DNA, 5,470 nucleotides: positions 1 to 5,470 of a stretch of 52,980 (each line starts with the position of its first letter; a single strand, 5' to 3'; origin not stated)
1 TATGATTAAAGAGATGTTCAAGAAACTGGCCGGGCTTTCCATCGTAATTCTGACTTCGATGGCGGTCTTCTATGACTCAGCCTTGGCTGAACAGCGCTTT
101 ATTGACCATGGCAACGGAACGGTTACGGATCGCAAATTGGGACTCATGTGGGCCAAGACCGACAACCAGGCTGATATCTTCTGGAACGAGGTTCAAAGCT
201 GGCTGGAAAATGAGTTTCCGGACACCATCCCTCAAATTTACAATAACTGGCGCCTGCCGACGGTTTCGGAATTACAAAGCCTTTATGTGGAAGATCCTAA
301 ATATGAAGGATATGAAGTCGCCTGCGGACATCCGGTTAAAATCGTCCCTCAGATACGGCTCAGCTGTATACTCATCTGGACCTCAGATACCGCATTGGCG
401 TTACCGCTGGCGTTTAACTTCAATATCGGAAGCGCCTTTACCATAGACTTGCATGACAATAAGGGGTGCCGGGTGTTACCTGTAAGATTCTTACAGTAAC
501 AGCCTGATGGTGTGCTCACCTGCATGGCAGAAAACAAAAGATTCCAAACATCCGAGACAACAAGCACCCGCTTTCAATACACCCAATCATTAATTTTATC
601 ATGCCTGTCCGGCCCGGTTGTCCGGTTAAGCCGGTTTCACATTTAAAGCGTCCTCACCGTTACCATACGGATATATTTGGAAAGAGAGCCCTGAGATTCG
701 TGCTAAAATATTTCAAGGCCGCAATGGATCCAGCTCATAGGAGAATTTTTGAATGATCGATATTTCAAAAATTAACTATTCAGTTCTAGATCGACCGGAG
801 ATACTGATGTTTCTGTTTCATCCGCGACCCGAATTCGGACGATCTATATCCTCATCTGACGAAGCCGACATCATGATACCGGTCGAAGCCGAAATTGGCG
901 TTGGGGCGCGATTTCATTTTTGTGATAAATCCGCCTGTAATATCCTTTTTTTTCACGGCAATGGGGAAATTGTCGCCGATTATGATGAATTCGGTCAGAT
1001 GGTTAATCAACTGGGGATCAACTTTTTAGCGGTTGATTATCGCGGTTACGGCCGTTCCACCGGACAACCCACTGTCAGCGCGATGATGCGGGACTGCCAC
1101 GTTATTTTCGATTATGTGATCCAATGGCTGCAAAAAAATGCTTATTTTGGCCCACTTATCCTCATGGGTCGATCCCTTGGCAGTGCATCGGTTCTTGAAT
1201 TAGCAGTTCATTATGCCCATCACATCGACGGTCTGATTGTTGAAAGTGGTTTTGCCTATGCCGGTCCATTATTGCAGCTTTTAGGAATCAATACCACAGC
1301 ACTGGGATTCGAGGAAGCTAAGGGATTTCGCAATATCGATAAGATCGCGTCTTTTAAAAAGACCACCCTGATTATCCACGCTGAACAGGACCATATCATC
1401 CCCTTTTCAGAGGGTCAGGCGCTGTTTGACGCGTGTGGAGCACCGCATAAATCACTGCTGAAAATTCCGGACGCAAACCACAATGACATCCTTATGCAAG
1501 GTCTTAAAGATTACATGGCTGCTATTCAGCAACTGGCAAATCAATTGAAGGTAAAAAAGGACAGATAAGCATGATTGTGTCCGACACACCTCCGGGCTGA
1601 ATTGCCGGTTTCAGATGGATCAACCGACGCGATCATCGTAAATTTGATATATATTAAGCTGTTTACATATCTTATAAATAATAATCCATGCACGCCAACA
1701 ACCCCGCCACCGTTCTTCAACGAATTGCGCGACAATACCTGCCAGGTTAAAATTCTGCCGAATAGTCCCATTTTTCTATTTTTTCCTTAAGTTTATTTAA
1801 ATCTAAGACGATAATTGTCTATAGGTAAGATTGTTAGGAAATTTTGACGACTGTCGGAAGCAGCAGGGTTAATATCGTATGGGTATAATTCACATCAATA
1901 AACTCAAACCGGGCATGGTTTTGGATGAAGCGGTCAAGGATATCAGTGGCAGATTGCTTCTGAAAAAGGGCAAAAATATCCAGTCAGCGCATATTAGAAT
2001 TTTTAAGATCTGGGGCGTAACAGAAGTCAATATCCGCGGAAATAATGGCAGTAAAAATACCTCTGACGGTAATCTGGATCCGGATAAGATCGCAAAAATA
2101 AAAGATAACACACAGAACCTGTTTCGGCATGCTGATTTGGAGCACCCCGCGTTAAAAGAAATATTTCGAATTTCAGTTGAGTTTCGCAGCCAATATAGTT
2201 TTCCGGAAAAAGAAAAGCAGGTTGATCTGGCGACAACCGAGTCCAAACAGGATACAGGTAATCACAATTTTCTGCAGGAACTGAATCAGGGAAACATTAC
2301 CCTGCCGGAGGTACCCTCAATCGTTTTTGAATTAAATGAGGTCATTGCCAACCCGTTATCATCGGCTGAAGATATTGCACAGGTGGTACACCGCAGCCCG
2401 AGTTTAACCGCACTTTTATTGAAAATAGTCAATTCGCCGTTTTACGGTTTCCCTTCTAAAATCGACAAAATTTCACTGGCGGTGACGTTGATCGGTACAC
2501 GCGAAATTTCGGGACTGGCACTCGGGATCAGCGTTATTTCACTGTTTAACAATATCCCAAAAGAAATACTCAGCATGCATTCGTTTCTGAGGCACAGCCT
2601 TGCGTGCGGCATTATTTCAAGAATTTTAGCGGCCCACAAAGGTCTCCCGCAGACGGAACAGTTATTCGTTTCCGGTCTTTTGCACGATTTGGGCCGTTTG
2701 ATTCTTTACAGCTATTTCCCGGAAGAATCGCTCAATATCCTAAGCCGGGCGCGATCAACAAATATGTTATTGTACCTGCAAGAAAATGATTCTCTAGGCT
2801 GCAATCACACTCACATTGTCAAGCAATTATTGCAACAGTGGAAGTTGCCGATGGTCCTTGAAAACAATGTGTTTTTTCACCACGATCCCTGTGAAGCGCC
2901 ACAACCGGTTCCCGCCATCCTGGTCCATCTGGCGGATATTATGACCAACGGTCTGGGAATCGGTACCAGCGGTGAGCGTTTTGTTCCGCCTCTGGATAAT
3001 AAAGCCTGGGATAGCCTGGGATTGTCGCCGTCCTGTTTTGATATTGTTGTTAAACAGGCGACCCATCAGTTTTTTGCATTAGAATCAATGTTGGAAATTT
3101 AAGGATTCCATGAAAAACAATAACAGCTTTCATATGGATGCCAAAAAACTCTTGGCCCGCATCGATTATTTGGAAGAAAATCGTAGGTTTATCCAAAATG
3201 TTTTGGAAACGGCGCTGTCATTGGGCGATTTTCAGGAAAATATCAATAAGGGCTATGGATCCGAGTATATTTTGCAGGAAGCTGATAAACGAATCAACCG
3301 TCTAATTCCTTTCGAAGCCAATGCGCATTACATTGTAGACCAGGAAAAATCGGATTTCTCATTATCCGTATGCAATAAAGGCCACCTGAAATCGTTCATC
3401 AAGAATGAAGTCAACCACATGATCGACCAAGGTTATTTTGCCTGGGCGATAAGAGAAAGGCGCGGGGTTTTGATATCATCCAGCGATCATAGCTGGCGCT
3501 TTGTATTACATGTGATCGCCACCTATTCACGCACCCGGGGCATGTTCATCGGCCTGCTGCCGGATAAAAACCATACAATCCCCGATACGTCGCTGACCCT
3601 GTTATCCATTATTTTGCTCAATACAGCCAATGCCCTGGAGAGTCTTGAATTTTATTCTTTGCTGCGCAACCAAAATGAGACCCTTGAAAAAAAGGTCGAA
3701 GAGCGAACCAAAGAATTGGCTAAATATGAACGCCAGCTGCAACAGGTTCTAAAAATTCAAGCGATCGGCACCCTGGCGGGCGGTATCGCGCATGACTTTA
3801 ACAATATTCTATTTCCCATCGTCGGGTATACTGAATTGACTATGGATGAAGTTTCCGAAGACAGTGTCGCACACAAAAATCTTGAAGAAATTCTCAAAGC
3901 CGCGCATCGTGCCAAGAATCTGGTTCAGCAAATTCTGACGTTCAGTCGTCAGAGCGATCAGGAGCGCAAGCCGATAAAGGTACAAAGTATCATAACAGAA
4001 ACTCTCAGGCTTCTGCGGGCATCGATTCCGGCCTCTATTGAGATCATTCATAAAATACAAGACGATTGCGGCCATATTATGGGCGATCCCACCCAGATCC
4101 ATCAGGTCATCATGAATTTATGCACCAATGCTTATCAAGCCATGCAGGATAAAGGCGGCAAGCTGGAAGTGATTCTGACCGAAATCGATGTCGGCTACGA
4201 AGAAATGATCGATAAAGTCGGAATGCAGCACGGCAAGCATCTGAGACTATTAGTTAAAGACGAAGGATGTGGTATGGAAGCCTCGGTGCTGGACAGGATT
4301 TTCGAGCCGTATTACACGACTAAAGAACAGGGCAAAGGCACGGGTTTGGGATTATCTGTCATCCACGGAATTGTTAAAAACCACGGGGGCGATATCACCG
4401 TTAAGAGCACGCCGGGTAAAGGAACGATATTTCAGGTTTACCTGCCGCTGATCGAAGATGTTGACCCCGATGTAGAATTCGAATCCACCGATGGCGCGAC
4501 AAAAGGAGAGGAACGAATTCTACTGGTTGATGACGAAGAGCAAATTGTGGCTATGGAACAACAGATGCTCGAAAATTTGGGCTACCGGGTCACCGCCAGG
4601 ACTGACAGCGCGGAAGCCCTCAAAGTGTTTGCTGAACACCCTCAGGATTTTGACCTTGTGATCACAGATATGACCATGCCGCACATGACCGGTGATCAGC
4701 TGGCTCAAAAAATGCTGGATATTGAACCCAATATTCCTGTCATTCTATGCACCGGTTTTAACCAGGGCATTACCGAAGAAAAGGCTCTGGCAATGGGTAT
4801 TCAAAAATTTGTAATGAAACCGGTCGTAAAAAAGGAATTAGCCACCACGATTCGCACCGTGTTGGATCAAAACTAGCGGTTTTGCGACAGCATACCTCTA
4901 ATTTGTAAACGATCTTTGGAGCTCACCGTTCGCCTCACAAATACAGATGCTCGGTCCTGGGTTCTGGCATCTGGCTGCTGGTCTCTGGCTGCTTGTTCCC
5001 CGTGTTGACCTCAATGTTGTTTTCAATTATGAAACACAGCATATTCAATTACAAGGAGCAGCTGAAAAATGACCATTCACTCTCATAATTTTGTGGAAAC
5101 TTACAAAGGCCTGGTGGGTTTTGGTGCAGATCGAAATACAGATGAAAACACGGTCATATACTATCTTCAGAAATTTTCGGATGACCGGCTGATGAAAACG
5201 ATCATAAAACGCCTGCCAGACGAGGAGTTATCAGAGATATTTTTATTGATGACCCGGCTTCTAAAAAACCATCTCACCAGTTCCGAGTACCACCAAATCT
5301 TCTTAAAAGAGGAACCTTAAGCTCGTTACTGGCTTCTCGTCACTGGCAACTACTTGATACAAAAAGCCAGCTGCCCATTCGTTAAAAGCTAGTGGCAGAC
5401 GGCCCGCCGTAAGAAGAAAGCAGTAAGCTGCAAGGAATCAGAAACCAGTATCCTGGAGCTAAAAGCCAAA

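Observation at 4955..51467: A family of long hairpin elements whose arms are in-phase tandem 7-10-nt units fills most large intergenic spacers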

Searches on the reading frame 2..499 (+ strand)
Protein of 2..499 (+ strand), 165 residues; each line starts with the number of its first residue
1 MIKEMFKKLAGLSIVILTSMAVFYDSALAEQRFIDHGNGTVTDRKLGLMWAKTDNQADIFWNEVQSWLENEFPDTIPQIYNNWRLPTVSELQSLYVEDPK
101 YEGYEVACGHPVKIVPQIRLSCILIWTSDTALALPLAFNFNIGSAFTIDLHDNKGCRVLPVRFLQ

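Call 73: search_protein_families(library=pfam, proteins=[window:2-499:+], max_evalue=0.001)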
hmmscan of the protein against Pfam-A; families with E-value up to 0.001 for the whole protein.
window:2-499:+ (165 aa): 1 family
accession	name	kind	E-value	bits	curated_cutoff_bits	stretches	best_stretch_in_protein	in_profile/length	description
PF07603.17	Lcl_C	-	2.8e-11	44.2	34.9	1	39-162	1-117/117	Lcl C-terminal domain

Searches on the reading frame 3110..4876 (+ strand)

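Call 9: search_protein_families(library=ncbifam, proteins=[window:3110-4876:+], max_evalue=0.00001)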
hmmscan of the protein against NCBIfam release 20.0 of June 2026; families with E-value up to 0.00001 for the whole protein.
window:3110-4876:+ (588 aa): 134 families (the best 25 are shown)
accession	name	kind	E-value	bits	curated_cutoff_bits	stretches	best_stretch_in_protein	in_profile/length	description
NF010411.0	PRK13837.1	equivalog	1.9e-102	343.8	647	1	184-586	413-813/828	two-component system VirA-like sensor kinase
NF046020.1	HisKinCckABruc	equivalog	9.4e-82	275.2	1000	1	202-586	463-868/868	cell cycle histidine kinase CckA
NF010076.0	PRK13557.1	subfamily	3.5e-81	273.2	631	1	207-587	151-535/540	histidine kinase famiy protein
NF046026.1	HisKinCckACaul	equivalog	2.8e-71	240.5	1000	1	205-585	288-676/678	cell cycle histidine kinase CckA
NF052574.1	HisKinEspCMyxo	equivalog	6.8e-57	193.2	1200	1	209-586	407-784/785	serine histidine kinase EspC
NF008468.0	PRK11360.1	equivalog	6.1e-53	180.1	646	1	202-449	379-610/616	two-component system sensor histidine kinase AtoS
NF007688.0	PRK10364.1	equivalog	8.9e-44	150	479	1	206-448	227-452/460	two-component system sensor histidine kinase ZraS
TIGR02956.1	TMAO_torS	equivalog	1.4e-40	139.3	676.5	1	184-586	417-821/967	TMAO reductase system sensor histidine kinase/response regulator TorS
NF052573.1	HisKinEspAMyxo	equivalog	1.5e-40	139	1400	1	202-540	367-703/755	serine histidine kinase EspA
NF047466.1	hybrid_RR_LvrB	exception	1.3e-39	136.5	500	1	193-447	125-376/377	hybrid histidine kinase/response regulator LvrB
NF008302.0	PRK11091.1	equivalog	4.1e-37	127.8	838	1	220-586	284-644/779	aerobic respiration two-component sensor histidine kinase ArcB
NF038348.1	T2SS_HK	subfamily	1.8e-34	119.1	450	1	245-447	390-573/574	histidine kinase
NF046044.1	PnpS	equivalog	9.4e-33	113.8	400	1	236-446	187-390/390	two-component system histidine kinase PnpS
NF047497.1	HK_LIC_12097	equivalog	2.4e-32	112.1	500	1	178-447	109-366/367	LIC_12097 family sensor histidine kinase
NF008543.0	PRK11466.1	equivalog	2.7e-32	111.6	982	1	185-583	405-796/914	TMAO reductase system sensor histidine kinase/response regulator TorS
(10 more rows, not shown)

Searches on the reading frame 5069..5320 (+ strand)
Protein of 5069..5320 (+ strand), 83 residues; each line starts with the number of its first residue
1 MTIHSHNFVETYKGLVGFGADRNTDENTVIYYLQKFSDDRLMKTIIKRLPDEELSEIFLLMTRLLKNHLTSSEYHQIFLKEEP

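Call 73: search_protein_families(library=pfam, proteins=[window:5069-5320:+], max_evalue=0.001)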
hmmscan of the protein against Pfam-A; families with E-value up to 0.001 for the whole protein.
window:5069-5320:+ (83 aa): 0 families
